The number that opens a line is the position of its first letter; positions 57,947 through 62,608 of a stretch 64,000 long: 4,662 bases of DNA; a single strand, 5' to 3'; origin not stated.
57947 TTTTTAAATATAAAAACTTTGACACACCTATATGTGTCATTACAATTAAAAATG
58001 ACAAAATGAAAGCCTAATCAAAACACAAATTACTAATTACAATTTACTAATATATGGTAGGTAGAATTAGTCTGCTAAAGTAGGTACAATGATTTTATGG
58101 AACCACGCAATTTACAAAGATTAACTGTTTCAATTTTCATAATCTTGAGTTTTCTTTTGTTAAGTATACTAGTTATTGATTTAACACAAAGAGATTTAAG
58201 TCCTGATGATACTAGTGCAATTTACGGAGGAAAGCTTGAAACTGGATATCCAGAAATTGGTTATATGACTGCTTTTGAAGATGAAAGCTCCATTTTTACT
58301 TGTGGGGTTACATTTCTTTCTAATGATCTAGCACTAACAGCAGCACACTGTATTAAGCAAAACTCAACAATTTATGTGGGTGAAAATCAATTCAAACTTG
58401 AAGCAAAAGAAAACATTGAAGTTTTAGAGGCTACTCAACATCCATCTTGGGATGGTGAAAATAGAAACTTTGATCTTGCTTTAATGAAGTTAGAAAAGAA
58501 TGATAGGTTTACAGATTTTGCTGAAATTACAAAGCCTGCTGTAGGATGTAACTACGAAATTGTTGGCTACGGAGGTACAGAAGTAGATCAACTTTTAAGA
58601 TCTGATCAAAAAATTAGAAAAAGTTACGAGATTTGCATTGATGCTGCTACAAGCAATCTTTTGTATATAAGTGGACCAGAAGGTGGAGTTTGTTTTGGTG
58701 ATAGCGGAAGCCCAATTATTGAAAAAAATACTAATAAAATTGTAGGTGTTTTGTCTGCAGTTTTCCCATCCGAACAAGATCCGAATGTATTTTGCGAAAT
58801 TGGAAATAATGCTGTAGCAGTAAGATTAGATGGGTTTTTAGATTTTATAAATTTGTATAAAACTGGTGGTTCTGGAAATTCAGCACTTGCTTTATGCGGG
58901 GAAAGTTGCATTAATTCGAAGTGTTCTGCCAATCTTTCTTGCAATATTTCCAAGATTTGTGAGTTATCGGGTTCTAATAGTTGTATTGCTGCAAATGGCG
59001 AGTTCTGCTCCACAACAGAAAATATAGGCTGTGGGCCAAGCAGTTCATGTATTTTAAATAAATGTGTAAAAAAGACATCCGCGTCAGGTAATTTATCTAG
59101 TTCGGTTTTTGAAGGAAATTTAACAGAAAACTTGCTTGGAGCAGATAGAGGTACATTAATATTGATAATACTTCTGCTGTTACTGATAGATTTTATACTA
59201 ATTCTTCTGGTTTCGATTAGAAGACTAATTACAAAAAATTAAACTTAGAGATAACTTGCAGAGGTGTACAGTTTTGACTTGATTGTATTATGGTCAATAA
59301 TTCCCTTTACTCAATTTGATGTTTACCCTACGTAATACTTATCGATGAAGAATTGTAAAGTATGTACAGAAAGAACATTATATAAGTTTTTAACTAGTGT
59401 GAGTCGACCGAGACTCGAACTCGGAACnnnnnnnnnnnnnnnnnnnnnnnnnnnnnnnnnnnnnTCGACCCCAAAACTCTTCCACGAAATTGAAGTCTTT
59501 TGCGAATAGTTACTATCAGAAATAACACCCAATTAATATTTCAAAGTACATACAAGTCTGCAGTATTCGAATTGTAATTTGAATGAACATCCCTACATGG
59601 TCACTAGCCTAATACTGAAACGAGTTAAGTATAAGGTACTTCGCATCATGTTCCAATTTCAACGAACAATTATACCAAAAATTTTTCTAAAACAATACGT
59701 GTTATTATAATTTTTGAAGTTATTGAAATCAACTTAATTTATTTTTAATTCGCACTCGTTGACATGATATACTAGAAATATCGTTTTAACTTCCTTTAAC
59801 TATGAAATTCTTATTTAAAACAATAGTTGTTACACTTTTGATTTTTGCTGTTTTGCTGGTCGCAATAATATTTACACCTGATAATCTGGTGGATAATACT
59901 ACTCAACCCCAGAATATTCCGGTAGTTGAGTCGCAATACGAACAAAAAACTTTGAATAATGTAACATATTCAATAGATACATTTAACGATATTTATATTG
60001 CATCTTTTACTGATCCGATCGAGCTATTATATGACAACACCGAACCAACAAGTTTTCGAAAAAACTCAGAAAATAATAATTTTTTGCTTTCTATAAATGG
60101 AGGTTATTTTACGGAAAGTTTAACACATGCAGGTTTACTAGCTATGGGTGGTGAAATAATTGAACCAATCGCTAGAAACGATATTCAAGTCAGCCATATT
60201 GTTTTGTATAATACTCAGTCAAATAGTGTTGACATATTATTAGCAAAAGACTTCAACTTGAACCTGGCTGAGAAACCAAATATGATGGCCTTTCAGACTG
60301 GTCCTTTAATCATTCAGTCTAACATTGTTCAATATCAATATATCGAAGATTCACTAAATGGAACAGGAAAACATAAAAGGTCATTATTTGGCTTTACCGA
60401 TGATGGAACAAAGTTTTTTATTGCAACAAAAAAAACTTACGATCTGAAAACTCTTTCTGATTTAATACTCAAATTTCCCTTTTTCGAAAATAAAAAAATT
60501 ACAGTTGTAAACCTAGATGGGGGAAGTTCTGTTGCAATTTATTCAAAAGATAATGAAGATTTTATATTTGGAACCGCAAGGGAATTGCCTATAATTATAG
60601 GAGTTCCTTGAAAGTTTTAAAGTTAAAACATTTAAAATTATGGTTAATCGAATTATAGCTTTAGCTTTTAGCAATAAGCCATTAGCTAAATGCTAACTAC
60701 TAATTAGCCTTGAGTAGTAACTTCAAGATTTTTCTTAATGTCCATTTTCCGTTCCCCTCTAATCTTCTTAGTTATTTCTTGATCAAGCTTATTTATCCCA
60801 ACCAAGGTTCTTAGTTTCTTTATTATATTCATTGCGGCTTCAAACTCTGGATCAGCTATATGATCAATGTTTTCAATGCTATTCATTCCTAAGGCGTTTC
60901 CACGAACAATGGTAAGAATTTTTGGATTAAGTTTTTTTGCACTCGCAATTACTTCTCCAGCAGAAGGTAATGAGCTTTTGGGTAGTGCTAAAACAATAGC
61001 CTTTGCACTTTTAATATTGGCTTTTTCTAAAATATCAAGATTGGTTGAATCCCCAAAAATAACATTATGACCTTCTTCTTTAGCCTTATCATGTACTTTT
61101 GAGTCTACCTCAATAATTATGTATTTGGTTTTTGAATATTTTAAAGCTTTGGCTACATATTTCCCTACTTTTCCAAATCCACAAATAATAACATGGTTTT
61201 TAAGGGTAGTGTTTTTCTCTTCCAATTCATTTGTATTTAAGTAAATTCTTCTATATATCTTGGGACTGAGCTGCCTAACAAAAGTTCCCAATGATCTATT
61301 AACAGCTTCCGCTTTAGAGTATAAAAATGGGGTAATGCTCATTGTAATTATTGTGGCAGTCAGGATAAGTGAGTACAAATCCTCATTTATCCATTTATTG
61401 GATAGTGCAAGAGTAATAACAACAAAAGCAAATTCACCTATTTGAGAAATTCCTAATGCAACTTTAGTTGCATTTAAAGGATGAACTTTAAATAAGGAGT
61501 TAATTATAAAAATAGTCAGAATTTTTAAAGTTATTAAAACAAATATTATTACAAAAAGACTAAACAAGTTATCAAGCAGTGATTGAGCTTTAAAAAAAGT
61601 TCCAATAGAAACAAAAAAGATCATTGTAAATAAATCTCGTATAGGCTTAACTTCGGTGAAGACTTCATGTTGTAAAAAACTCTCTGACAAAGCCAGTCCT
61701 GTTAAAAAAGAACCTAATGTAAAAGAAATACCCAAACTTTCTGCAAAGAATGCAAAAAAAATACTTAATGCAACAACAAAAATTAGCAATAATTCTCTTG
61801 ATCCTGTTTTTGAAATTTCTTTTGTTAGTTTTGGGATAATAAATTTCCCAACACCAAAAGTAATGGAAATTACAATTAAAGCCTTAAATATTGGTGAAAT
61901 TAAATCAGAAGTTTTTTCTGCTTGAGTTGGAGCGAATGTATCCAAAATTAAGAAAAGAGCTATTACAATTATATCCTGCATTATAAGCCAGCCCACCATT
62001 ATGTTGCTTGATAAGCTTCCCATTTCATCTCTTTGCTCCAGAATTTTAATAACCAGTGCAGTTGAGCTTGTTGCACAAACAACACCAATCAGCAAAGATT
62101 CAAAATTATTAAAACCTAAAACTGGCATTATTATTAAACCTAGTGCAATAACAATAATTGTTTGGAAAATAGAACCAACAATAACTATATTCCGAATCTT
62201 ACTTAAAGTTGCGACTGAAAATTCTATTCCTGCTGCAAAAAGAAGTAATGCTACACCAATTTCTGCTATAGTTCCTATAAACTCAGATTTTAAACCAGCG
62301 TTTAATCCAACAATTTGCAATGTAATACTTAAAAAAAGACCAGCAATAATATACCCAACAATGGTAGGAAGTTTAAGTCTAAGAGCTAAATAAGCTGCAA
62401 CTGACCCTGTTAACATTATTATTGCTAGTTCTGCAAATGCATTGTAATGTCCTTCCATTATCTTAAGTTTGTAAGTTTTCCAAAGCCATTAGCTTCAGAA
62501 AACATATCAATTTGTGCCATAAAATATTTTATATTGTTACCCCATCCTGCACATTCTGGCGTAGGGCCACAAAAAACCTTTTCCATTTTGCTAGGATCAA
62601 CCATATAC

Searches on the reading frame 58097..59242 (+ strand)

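Call 16: search_protein_families(library=pfam, proteins=[window:58097-59242:+], max_evalue=0.00001)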
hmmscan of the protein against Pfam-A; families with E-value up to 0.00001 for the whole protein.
window:58097-59242:+ (381 aa): 2 families
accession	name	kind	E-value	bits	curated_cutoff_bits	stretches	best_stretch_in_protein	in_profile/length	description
PF00089.32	Trypsin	-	6.4e-22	78.9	20.6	1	55-234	13-212/220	Trypsin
PF13365.12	Trypsin_2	-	5.5e-07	30.9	27.6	1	73-218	5-144/144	Trypsin-like peptidase domain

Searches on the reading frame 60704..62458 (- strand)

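Call 16: search_protein_families(library=pfam, proteins=[window:60704-62458:-], max_evalue=0.00001)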
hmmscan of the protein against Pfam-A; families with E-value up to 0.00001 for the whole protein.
window:60704-62458:- (584 aa): 2 families
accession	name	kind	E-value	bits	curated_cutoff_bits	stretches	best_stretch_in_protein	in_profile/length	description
PF00999.27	Na_H_Exchanger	-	5e-50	170.9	26.2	1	20-379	6-373/375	Sodium/hydrogen exchanger, transmembrane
PF02254.24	TrkA_N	-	1.3e-21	77.5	23.8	1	423-520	1-96/116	TrkA-N domain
